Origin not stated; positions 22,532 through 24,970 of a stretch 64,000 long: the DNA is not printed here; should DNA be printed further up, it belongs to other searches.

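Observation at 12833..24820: Almost gap-free 12-gene operon coupling a cytoplasmic Mo-bisMGD enzyme, an enone reductase, two ThuA-like proteins, an LEH-like hydrolase and a P450 to an acyl-CoA side-chain module (best candidate for an undescribed system)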

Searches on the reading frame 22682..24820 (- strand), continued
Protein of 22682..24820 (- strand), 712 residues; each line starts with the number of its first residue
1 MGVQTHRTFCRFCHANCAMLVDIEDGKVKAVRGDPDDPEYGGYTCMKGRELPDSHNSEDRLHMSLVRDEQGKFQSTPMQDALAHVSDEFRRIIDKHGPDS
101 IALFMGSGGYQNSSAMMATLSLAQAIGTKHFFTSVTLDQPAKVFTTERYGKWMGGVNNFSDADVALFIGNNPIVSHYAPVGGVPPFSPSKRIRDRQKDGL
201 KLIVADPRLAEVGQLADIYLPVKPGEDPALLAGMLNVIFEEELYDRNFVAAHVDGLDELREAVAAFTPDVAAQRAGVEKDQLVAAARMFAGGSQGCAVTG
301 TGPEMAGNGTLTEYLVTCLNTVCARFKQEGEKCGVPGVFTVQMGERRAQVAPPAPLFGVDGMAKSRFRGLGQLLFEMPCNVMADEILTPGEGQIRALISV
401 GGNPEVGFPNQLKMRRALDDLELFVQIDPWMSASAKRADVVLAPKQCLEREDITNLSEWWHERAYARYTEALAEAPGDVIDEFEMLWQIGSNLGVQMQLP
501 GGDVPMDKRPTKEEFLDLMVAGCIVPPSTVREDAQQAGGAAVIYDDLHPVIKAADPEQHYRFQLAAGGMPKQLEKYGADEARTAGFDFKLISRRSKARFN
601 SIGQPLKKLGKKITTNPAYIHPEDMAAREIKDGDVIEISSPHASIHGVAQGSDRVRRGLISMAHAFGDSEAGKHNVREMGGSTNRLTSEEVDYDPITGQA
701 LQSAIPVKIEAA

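Call 35: find_related_loci(query=A2, collection=genome_contigs, flank=10000)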
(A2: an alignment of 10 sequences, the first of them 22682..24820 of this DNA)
Query A2 (712 aa) in genome_contigs; peptide patterns used: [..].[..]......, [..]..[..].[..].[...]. (x = any residue, [..] = any of these).
600 stretches matched a pattern (row limit reached: there are more); 588 encode a relative of the query (tblastn E <= 1e-3); the best 80 are kept; 80 distinct loci.
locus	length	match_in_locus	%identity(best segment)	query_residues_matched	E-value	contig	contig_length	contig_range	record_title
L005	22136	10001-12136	89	1-712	0e+0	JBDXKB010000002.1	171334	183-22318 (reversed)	MAG: Erythrobacter sp. isolate AQ.32.F.A2_91_2 AQ_32_F_A2_91_2_000000000002, whole genome shotgun sequence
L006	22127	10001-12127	90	1-709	0e+0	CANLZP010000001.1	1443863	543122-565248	uncultured Erythrobacter sp. isolate 4-1445.fasta genome assembly, contig: NODE_1, whole genome shotgun sequence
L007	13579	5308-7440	86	1-711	0e+0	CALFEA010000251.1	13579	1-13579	MAG: uncultured Altererythrobacter sp. isolate H3_Bin_Bin_165_1 genome assembly, contig: c_000003443012, whole genome sh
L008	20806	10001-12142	83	1-712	0e+0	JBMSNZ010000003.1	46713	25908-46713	MAG: Erythrobacter sp. isolate ARD_V7_S5_100percent_par_metabat.133 NODE_257_length_46713_cov_5.199944, whole genome sho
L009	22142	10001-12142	75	1-712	0e+0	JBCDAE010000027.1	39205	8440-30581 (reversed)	MAG: Pseudomonadota bacterium isolate P01_F01_bin.51 k141_3107686_length_39205_cov_15.2299, whole genome shotgun sequenc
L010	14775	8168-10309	75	1-712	0e+0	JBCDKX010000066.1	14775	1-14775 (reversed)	MAG: Pseudomonadota bacterium isolate P01_H01_bin.71 k141_100492_length_14775_cov_32.1710, whole genome shotgun sequence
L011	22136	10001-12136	74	1-712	0e+0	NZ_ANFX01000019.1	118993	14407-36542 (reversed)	Porphyrobacter sp. AAP82 Contig19, whole genome shotgun sequence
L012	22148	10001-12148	74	1-712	0e+0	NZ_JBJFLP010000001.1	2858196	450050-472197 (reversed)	Erythrobacter sp. GH1-10 contig1, whole genome shotgun sequence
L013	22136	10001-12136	73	1-712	0e+0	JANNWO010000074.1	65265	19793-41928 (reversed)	MAG: Sphingomonadales bacterium isolate VAR_34_metabat_339 VAR_34_k141_1605249, whole genome shotgun sequence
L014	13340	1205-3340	73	1-712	0e+0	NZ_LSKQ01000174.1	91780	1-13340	Erythrobacter sp. CCH5-A1 CCH5-A1_contig176, whole genome shotgun sequence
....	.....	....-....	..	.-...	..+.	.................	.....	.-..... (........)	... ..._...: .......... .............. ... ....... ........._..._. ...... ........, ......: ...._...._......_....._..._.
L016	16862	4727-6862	73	1-712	0e+0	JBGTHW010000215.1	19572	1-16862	MAG: Parasphingopyxis sp. isolate JTS-RE249 k141_11949850, whole genome shotgun sequence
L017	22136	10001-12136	72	1-712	0e+0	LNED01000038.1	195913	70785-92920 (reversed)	MAG: Sphingomonadales bacterium Ga0077531 Ga0077531_134.1, whole genome shotgun sequence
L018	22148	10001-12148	72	1-712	0e+0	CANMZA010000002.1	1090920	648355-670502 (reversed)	uncultured Erythrobacter sp. isolate 3-1133-3Z.fasta genome assembly, contig: NODE_2, whole genome shotgun sequence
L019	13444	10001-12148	71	1-712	0e+0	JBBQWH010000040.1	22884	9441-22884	MAG: Sphingomonadales bacterium isolate Co_metawrap_2049 Cmw_2049_k141_18392579_length_22884_cov_9.0000, whole genome sh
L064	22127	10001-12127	44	1-709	0e+0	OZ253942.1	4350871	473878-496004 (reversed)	MAG: Pseudomonadales bacterium isolate 34150d0a-c55f-49b4-b82a-f2038f8a90b3 genome assembly, chromosome: 1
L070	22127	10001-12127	44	1-709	0e+0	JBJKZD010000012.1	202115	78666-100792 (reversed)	MAG: Candidatus Azotimanducaceae bacterium isolate LRMED-315 HTCC2089-LRMED-315-C12, whole genome shotgun sequence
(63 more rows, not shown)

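Call 43: search_protein_families(library=pfam, proteins=[L064:12158-12826:+, L064:12823-13974:+, L064:13971-14510:+, L064:14507-15481:+, L064:15542-16597:+, L064:16594-17118:+, L064:20177-21022:+, L064:21028-22047:+, L070:4514-5485:+, L070:6404-6802:+])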
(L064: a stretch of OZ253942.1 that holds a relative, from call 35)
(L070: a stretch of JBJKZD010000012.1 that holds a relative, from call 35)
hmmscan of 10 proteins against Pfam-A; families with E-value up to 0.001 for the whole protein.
L064:12158-12826:+ (222 aa): 1 family
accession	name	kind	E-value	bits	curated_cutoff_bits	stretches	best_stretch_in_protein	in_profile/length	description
PF00300.27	His_Phos_1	-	8.7e-48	163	21.7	1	7-203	1-192/194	Histidine phosphatase superfamily (branch 1)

L064:12823-13974:+ (383 aa): 4 families
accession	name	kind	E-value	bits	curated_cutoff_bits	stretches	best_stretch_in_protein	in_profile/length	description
PF02958.26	EcKL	-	4.7e-25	89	22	1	40-294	2-287/294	Ecdysteroid kinase-like family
PF07914.17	DUF1679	-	2.9e-14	53.2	24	1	226-343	269-397/414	Uncharacterized oxidoreductase dhs-27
PF01636.29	APH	-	8.9e-12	45.7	23.2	1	102-289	53-230/239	Phosphotransferase enzyme family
PF01633.27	Choline_kinase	-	0.0004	20.3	29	1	139-269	85-205/300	Choline/ethanolamine kinase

L064:13971-14510:+ (179 aa): 0 families

L064:14507-15481:+ (324 aa): 4 families
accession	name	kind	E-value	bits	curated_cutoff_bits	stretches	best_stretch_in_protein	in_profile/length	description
PF00107.32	ADH_zinc_N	-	2.2e-18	66.9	31.8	1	157-282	1-127/129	Zinc-binding dehydrogenase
PF08240.17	ADH_N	-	2.2e-18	66.8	23.5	1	25-119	2-104/104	Alcohol dehydrogenase GroES-like domain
PF16912.11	Glu_dehyd_C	-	1.9e-06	28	34.9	1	142-321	26-210/211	Glucose dehydrogenase C-terminus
PF13738.12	Pyr_redox_3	-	0.00023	20.9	30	1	151-179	1-29/305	Pyridine nucleotide-disulphide oxidoreductase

L064:15542-16597:+ (351 aa): 1 family
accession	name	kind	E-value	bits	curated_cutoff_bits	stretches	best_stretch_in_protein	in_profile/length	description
PF00793.26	DAHP_synth_1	-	5.1e-94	314.6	25.5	1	45-337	9-268/270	DAHP synthetase I family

L064:16594-17118:+ (174 aa): 1 family
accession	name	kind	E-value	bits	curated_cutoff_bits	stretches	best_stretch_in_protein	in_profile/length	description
PF06439.18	3keto-disac_hyd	-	6.1e-34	118.1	26.8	1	22-174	14-187/187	3-keto-disaccharide hydrolase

L064:20177-21022:+ (281 aa): 2 families
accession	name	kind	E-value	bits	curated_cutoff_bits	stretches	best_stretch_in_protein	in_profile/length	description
PF00378.25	ECH_1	-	3.6e-45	154.7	27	1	12-267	3-248/251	Enoyl-CoA hydratase/isomerase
PF16113.10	ECH_2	-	1e-20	75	27.2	1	16-253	2-239/335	Enoyl-CoA hydratase/isomerase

L064:21028-22047:+ (339 aa): 4 families
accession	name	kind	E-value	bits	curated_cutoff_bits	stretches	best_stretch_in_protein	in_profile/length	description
PF08240.17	ADH_N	-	2.5e-14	53.8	23.5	1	22-134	1-103/104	Alcohol dehydrogenase GroES-like domain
PF00107.32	ADH_zinc_N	-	8.5e-13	48.8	31.8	1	173-297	1-127/129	Zinc-binding dehydrogenase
PF16912.11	Glu_dehyd_C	-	2.8e-08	33.9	34.9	1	139-324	1-201/211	Glucose dehydrogenase C-terminus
PF13602.12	ADH_zinc_N_2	-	0.00087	20.7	27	0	207-335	2-134/134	Zinc-binding dehydrogenase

L070:4514-5485:+ (323 aa): 1 family
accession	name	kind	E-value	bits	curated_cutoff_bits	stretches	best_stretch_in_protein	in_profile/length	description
PF00296.26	Bac_luciferase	-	5.7e-32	111.7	27.9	1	17-205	22-196/314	Luciferase-like monooxygenase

L070:6404-6802:+ (132 aa): 1 family
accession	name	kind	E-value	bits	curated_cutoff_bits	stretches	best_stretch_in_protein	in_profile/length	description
PF03992.22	ABM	-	1.2e-11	45.1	23.1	1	1-72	1-73/78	Antibiotic biosynthesis monooxygenase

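Call 77: predict_structure(alignment_id=A4)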
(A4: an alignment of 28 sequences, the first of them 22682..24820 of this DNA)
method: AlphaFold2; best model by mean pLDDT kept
length: 712 residues; sequences in the alignment: 28
mean_pLDDT: 67.6   pTM: 0.65
mean pLDDT of the five models: 67.6, 66.2, 65.7, 53.0, 47.8
residues with pLDDT >= 90: 112; 70-90: 235; 50-70: 194; < 50: 171
segments of 3 or more residues with pLDDT < 50: 1-8, 10-13, 109-111, 135-144, 173-188, 301-308, 329-343, 355-378, 448-461, 583-615, 663-667, 682-706
pLDDT, mean of each block of 10 residues (from residue 1): 36 55 76 66 61 71 91 94 97 95 71 72 88 53 53 60 68 47 48 71 65 63 66 94 89 89 90 83 90 68 42 77 68 42 58 49 33 44 79 88 64 80 90 84 70 44 61 76 92 92 91 80 69 75 63 70 76 69 43 38 42 54 83 75 66 62 52 65 42 37 52 72
secondary structure, 60 per line:
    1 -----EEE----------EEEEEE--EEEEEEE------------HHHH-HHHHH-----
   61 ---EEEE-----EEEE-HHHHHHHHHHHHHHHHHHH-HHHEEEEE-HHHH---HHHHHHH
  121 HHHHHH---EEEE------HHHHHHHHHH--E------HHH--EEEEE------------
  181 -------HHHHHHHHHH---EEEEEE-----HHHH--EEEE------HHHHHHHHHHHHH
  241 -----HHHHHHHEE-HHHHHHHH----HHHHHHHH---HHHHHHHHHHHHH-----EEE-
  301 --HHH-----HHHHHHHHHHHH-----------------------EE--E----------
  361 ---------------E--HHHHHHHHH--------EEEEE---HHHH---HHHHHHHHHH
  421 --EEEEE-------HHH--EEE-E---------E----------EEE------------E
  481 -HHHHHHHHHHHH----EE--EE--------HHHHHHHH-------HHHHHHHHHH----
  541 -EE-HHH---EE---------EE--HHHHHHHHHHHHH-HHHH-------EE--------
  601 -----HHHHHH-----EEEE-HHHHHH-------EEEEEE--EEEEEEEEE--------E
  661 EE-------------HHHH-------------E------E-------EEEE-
elements in order (helices of 4 or more, strands of 3 or more residues): E6-8 E19-24 E27-33 H46-49 H51-55 E64-67 E73-76 H78-96 E101-105 H107-110 H114-126 E130-133 H140-149 E164-168 H188-197 E201-206 H212-215 E218-221 H228-240 H246-252 H256-263 H268-275 H279-291 E297-299 H311-322 H379-387 E396-400 H404-407 H411-420 E423-427 E440-442 E465-467 H482-493 H512-519 H527-536 H566-578 H580-583 H606-611 E617-620 H622-627 E635-640 E643-651 E660-662 H676-679 E708-711

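Call 80: fold_search(model_id=the predicted structure, library=pdb)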
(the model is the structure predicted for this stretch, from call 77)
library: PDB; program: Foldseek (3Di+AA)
matches with E <= 10: 936; with E <= 0.001: 174
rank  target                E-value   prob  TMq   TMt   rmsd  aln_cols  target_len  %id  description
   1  2e7z                  8.7e-35  1.00  0.76  0.75   5.7       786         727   20  Acetylene Hydratase from Pelobacter acetylenicus (released 2007-02-27)
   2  1fdi                  1.4e-33  1.00  0.66  0.65   9.9       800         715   20  OXIDIZED FORM OF FORMATE DEHYDROGENASE H FROM E. COLI COMPLEXED WITH THE INHIBITOR NITRITE (released 1997-08-20)
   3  2v45                  5.5e-33  1.00  0.71  0.70   8.2       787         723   21  A New Catalytic Mechanism of Periplasmic Nitrate Reductase from Desulfovibrio desulfuricans ATCC 27774 from Crystallogra (released 2008-03-18)
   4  7vw6_A                6.2e-33  1.00  0.73  0.59   6.0       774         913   18  Cryo-EM Structure of Formate Dehydrogenase 1 from Methylorubrum extorquens AM1 (released 2022-06-01)
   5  2vpw_A                1.8e-32  1.00  0.70  0.68   7.1       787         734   20  Polysulfide reductase with bound menaquinone (released 2008-06-10)
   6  2nap                  2.1e-32  1.00  0.71  0.70   8.1       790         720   20  DISSIMILATORY NITRATE REDUCTASE (NAP) FROM DESULFOVIBRIO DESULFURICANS (released 1999-09-19)
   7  2jio                  2.3e-32  1.00  0.71  0.70   7.2       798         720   20  A New Catalytic Mechanism of Periplasmic Nitrate Reductase from Desulfovibrio desulfuricans ATCC 27774 from Crystallogra (released 2008-03-18)
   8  2v3v                  2.9e-32  1.00  0.71  0.70   8.1       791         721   21  A New Catalytic Mechanism of Periplasmic Nitrate Reductase from Desulfovibrio desulfuricans ATCC 27774 from Crystallogra (released 2008-03-18)
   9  7z0t_A                1.3e-31  1.00  0.68  0.67  10.8       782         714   21  Structure of the Escherichia coli formate hydrogenlyase complex (aerobic preparation, composite structure) (released 2022-09-28)
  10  8j83_A                1.6e-31  1.00  0.75  0.60   5.6       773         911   18  Crystal structure of formate dehydrogenase from Methylorubrum extorquens AM1 (released 2023-10-11)
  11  1aa6                  5.4e-31  1.00  0.65  0.66  10.1       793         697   19  REDUCED FORM OF FORMATE DEHYDROGENASE H FROM E. COLI (released 1997-08-20)
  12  8rqz_C                8.5e-31  1.00  0.70  0.52   6.4       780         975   20  Crystal structure of Molybdenum bispyranopterin guanine dinucleotide formate dehydrogenases ForCE1 from Bacillus subti (released 2025-08-06)
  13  2dmr                  8.2e-30  1.00  0.69  0.64   7.1       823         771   17  DITHIONITE REDUCED DMSO REDUCTASE FROM RHODOBACTER CAPSULATUS (released 1998-03-18)
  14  6tg9_A                1.3e-29  1.00  0.67  0.51  11.1       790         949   18  Cryo-EM Structure of NADH reduced form of NAD+-dependent Formate Dehydrogenase from Rhodobacter capsulatus (released 2020-04-22)
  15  9ktl_A                2.2e-29  1.00  0.70  0.54   7.6       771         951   19  Cryo-EM structure of reduced form of formate dehydrogenase from Rhodobacter aestuarii (RaFDH) with NADH (released 2025-06-18)
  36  4ydd_C                3.0e-27  1.00  0.69  0.56   8.8       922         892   15  Crystal structure of the perchlorate reductase PcrAB from Azospira suillum PS (released 2016-03-09)
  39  4ydd_A                1.6e-26  1.00  0.65  0.53  10.1       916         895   15  Crystal structure of the perchlorate reductase PcrAB from Azospira suillum PS (released 2016-03-09)
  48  2ivf_A                2.1e-24  1.00  0.65  0.52  11.2       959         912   14  Ethylbenzene dehydrogenase from Aromatoleum aromaticum (released 2006-09-14)
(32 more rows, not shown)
